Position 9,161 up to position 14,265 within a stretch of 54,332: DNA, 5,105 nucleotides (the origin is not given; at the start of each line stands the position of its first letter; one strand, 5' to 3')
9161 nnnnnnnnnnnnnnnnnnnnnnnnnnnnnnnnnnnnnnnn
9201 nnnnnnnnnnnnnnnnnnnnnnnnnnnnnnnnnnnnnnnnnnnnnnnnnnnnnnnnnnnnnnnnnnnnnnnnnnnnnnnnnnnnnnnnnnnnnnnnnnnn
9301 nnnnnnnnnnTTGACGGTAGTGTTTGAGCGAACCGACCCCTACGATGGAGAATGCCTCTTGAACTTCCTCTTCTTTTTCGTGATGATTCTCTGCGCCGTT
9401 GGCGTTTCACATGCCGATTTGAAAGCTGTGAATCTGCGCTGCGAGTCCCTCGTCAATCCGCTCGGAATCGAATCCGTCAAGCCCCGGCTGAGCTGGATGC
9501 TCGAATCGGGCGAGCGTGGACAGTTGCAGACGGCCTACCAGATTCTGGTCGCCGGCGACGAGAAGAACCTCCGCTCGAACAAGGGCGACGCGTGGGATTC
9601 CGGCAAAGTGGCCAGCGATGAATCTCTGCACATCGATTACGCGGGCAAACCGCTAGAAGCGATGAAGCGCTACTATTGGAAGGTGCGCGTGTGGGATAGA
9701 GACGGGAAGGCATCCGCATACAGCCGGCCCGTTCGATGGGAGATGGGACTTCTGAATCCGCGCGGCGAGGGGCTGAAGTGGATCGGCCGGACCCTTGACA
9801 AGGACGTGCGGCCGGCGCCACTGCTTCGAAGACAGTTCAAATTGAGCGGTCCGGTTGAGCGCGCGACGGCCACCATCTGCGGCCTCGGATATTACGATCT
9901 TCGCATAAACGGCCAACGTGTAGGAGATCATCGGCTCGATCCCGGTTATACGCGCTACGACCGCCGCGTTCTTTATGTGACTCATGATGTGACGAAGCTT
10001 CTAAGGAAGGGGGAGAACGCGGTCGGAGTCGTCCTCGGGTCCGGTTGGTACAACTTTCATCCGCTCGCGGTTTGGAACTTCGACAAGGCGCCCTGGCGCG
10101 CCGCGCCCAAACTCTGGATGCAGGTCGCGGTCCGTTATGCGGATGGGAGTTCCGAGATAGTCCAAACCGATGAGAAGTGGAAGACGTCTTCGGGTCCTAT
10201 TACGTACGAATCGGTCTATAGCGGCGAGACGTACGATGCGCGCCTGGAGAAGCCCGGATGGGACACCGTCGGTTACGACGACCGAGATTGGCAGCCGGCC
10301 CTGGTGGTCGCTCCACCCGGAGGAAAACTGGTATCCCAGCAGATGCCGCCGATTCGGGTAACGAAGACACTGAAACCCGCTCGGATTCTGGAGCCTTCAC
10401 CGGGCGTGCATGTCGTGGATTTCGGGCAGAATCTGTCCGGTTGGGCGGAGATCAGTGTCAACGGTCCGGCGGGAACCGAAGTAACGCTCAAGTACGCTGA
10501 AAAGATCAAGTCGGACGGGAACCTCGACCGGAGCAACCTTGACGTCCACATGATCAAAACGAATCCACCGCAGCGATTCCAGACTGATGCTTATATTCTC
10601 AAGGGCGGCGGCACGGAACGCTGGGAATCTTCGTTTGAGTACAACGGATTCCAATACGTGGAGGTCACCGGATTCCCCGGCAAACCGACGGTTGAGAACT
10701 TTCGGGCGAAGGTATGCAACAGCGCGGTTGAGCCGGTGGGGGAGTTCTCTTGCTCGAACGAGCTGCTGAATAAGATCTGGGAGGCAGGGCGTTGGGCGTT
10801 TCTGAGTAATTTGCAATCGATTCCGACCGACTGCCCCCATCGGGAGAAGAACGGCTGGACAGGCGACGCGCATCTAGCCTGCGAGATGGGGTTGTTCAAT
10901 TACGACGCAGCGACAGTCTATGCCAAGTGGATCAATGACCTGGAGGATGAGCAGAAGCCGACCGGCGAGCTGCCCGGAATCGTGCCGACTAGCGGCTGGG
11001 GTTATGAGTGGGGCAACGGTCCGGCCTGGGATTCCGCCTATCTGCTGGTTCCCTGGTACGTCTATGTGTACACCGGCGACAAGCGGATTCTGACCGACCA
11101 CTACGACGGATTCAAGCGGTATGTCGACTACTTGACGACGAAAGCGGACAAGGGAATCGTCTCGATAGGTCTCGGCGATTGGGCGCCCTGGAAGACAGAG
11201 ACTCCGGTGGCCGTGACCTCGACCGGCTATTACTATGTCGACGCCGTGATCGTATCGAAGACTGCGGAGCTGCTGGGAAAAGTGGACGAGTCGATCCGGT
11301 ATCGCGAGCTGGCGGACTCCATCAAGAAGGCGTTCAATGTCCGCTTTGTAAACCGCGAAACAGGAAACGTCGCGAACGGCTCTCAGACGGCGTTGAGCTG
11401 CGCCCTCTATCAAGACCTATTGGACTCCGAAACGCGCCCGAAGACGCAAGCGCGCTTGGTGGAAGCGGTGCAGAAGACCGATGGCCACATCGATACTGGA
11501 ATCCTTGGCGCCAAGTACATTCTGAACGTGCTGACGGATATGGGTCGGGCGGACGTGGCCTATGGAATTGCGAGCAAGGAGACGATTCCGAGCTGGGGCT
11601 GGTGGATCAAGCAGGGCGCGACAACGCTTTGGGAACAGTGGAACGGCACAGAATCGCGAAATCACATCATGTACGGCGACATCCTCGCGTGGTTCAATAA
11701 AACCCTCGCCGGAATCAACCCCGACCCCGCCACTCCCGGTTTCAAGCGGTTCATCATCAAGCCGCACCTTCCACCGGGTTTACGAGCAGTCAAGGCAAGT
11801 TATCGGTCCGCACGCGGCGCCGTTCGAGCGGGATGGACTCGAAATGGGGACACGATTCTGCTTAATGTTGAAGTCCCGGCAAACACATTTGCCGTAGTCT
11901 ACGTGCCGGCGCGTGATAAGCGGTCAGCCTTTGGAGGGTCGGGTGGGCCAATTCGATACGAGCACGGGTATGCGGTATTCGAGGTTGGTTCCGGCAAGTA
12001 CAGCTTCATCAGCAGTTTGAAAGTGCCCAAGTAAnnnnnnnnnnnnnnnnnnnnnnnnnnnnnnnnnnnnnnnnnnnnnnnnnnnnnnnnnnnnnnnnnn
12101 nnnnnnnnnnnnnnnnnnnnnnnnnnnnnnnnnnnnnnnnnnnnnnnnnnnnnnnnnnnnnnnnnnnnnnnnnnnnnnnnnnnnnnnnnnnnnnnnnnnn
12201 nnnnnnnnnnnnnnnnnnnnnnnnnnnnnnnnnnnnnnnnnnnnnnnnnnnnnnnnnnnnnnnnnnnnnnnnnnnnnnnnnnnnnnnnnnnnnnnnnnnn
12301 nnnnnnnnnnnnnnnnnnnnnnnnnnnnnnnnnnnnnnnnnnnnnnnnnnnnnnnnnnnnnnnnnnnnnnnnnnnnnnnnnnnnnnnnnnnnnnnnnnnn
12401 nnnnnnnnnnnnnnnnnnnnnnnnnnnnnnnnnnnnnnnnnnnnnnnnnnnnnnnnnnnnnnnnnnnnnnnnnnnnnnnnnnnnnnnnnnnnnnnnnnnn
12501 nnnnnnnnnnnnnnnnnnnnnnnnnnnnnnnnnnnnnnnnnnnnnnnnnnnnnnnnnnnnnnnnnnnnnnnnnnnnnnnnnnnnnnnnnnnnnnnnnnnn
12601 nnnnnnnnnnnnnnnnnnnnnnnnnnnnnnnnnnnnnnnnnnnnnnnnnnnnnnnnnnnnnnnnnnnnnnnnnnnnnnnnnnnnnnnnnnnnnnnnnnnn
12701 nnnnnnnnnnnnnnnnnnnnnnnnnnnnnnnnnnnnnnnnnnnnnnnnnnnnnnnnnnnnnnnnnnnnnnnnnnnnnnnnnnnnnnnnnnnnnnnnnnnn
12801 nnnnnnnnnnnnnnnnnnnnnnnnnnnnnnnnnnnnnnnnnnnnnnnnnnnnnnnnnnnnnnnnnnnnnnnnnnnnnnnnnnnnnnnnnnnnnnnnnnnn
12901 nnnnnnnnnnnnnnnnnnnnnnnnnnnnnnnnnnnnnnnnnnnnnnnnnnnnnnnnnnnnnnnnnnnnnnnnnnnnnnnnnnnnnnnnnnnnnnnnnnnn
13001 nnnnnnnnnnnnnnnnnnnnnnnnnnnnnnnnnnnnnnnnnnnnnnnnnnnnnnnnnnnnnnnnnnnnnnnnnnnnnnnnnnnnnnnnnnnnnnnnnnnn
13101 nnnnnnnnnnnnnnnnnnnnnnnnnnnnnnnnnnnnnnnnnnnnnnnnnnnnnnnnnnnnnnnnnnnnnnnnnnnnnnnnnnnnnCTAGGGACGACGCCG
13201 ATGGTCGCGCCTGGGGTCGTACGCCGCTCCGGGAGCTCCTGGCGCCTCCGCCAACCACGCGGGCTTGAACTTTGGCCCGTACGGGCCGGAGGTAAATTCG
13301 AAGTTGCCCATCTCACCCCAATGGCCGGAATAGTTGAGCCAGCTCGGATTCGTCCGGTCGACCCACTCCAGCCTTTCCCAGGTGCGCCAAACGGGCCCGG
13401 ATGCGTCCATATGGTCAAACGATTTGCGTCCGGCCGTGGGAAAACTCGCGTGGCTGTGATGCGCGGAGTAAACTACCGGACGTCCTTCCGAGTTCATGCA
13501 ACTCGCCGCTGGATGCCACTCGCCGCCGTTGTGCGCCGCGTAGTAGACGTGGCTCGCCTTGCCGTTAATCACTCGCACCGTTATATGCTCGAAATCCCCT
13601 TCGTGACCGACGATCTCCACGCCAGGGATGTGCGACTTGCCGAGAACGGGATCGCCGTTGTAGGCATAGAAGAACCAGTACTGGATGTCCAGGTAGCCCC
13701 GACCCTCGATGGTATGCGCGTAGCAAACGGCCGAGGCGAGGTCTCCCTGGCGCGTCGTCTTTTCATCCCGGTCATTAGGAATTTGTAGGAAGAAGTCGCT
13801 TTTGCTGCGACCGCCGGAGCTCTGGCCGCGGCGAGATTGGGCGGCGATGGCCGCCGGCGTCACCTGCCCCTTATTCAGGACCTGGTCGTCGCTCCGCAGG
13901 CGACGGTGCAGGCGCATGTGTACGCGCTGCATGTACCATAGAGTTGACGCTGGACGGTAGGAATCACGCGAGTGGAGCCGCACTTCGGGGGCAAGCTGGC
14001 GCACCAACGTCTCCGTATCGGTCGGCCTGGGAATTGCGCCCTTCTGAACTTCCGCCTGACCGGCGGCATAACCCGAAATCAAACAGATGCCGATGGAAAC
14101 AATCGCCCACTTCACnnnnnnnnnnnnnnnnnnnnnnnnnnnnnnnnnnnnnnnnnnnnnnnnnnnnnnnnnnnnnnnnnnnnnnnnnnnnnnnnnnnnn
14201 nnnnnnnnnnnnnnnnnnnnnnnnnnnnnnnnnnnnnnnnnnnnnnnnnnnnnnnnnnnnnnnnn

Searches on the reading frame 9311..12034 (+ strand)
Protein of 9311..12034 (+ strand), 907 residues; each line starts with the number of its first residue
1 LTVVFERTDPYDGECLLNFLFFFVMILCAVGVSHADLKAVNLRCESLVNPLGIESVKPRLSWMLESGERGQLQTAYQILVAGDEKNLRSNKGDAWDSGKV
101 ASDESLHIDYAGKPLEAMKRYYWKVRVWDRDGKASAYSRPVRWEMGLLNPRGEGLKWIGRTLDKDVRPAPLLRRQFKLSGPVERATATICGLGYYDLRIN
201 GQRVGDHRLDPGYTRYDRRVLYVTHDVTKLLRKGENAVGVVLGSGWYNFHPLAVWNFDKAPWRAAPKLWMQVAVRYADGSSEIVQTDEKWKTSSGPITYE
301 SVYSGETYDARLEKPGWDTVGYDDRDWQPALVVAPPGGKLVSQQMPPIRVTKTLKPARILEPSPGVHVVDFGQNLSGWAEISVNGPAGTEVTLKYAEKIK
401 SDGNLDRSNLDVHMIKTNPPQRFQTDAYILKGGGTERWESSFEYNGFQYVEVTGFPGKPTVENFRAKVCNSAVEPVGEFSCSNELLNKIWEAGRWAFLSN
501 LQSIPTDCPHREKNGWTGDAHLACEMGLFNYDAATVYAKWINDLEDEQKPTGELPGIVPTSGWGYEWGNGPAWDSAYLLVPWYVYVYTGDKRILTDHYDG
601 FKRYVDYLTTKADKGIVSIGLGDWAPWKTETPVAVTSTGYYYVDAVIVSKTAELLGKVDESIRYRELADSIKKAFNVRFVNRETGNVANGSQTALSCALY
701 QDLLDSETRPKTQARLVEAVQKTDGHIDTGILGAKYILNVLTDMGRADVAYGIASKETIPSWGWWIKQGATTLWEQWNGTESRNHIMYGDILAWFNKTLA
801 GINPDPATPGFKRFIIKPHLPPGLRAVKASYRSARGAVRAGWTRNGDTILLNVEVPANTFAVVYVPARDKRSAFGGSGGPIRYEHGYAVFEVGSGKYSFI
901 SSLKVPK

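Call 37: search_protein_families(library=pfam, proteins=[window:9311-12034:+], max_evalue=0.001)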
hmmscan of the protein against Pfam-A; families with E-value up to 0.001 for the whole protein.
window:9311-12034:+ (907 aa): 5 families
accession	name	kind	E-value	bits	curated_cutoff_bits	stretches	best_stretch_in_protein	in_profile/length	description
PF17389.8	Bac_rhamnosid6H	-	5.8e-102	341.9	24.5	1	476-798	3-338/339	Bacterial alpha-L-rhamnosidase 6 hairpin glycosidase domain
PF08531.16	Bac_rhamnosid_N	-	9.3e-61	205.1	25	1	182-352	3-172/172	Alpha-L-rhamnosidase N-terminal domain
PF25788.1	Ig_Rha78A_N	-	2.8e-40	137.3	27.4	1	40-149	2-105/105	Rha78A-like, N-terminal immunoglobulin domain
PF05592.18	Bac_rhamnosid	-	3e-28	98.2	22.2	1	363-468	4-100/102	Bacterial alpha-L-rhamnosidase concanavalin-like domain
PF17390.7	Bac_rhamnosid_C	-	7.1e-18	64.6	22.1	1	801-873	1-71/78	Bacterial alpha-L-rhamnosidase C-terminal domain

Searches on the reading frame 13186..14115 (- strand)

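Call 38: search_protein_families(library=pfam, proteins=[window:13186-14115:-], max_evalue=0.001)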
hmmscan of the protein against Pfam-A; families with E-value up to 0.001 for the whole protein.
window:13186-14115:- (309 aa): 1 family
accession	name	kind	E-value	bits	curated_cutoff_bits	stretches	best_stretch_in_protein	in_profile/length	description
PF06101.16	Vps62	-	9.4e-30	103.9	22.1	1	25-230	229-431/541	Vacuolar protein sorting-associated protein 62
